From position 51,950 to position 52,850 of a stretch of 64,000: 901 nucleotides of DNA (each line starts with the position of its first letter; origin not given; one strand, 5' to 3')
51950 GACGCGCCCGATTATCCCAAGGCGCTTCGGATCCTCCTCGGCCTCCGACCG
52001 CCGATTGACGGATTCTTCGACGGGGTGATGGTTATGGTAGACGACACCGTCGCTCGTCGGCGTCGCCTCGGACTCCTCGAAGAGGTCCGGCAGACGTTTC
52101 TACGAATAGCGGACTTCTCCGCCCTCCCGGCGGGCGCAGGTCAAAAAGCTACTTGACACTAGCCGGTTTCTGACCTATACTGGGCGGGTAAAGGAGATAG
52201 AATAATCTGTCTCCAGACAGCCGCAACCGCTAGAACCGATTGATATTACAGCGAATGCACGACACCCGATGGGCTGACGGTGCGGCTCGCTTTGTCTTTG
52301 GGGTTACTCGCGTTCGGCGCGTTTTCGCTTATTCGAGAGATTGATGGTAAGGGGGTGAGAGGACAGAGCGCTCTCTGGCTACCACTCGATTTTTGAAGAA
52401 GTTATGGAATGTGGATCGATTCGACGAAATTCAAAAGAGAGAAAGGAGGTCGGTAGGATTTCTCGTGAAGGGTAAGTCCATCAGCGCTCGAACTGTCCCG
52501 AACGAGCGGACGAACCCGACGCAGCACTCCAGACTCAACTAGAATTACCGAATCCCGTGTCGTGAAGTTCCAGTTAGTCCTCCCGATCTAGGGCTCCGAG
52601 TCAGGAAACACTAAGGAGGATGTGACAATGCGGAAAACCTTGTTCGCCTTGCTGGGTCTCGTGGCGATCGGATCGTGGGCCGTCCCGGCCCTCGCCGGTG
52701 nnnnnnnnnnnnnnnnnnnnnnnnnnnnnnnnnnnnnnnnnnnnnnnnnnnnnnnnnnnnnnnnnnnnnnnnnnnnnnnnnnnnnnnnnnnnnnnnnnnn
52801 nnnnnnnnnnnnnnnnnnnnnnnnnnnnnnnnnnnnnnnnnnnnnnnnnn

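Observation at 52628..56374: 1248-aa secreted protein with no recognisable domain except a T9SS C-terminal tag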

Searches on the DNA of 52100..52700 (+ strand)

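Call 28: search_rna_families(source=window, start=52100, end=52700, threshold=evalue, max_evalue=10)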
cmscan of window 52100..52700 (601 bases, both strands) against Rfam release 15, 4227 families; matches with E-value up to 10: 2.
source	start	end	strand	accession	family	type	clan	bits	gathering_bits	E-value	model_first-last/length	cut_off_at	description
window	52345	52502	+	RF01969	RMST_8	Gene; lncRNA;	-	13.8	80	5.3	1-143/143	no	Rhabdomyosarcoma 2 associated transcript conserved region 8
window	52666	52680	-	RF01128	sR43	Gene; snRNA; snoRNA; CD-box;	-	11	45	4.3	42-56/56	no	Small nucleolar RNA sR42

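Call 108: build_rna_model(alignment_id=A8)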
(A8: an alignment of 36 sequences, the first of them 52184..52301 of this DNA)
Model R1 built from alignment A8 (36 sequences, 122 columns); structure: RNAalifold consensus.
model positions 118; base pairs 19; branch points 1; effective number of sequences 2.25; information 0.59 bits per position. Calibrated on 0.2 Mb of random sequence (short: E-values are rough).
structure used (alignment columns):
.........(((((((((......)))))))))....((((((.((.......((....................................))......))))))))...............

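Call 110: search_with_rna_model(model_id=R1, sources=[window, L003, L004, L005, L012, L013, L015, L017, L020, L022, L092, L001, L007, L008, L009, L011, L018, L021, L023, L034, L048, L052, L053, L054, L057, L086, L087, L088, L041], max_evalue=1)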
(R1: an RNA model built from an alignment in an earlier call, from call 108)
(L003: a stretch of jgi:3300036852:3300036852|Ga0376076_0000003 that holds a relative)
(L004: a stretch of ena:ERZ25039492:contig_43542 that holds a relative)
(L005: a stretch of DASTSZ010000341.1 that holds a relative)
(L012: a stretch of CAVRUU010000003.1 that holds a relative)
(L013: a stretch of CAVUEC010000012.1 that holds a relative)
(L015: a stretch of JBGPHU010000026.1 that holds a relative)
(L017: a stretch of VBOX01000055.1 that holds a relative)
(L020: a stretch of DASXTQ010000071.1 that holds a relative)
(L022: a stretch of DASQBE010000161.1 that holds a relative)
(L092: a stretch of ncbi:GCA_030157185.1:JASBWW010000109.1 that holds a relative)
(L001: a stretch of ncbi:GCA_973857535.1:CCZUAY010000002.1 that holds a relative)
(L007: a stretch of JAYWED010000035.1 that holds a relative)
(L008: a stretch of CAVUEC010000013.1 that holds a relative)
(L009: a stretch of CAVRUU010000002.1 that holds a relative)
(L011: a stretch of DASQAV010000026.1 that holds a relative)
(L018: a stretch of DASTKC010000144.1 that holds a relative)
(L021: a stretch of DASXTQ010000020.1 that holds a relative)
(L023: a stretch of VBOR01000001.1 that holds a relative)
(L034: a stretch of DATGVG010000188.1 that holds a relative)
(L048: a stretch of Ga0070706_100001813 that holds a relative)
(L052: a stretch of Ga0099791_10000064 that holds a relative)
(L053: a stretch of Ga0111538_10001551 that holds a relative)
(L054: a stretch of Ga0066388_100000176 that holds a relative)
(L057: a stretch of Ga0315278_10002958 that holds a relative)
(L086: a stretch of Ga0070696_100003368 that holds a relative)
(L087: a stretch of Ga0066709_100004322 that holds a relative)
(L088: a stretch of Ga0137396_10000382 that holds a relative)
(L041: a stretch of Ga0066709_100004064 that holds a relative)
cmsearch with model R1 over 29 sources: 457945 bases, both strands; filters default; matches with E-value up to 1: 24.
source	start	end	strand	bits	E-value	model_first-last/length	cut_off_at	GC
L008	5448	5565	+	127.2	8.2e-29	1-118/118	no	0.56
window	52184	52301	+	123.4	7.3e-28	1-118/118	no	0.53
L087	1111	1228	-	122.6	1.1e-27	1-118/118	no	0.55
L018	5460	5577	+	120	4.9e-27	1-118/118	no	0.51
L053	1071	1188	-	120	4.9e-27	1-118/118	no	0.51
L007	5470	5587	+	119.7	5.7e-27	1-118/118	no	0.51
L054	10995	11112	+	117.8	1.7e-26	1-118/118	no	0.49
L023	3822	3940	+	117.7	1.8e-26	1-118/118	no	0.5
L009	5467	5584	+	117.1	2.6e-26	1-118/118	no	0.52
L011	5482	5600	+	116.8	3.1e-26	1-118/118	no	0.52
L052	2019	2137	+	116.8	3.1e-26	1-118/118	no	0.52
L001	9571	9687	+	116.3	4.1e-26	1-118/118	no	0.52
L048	4359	4476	+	116.2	4.2e-26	1-118/118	no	0.53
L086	8953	9070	-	116.2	4.2e-26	1-118/118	no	0.53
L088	9592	9709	+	115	8.7e-26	1-118/118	no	0.52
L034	5487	5604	+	111.9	4.9e-25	1-118/118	no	0.55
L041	3995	4112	-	103.7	5.2e-23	1-118/118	no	0.56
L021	5475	5594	+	102.7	9.5e-23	1-118/118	no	0.52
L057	7282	7399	+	101.3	2.1e-22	1-118/118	no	0.5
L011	5433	5521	-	15.7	0.31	1-118/118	no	0.45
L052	1970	2058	-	15.7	0.31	1-118/118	no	0.45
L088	9543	9631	-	15.3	0.39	1-118/118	no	0.45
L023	3773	3861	-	15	0.46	1-118/118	no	0.45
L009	5418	5506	-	15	0.46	1-118/118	no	0.44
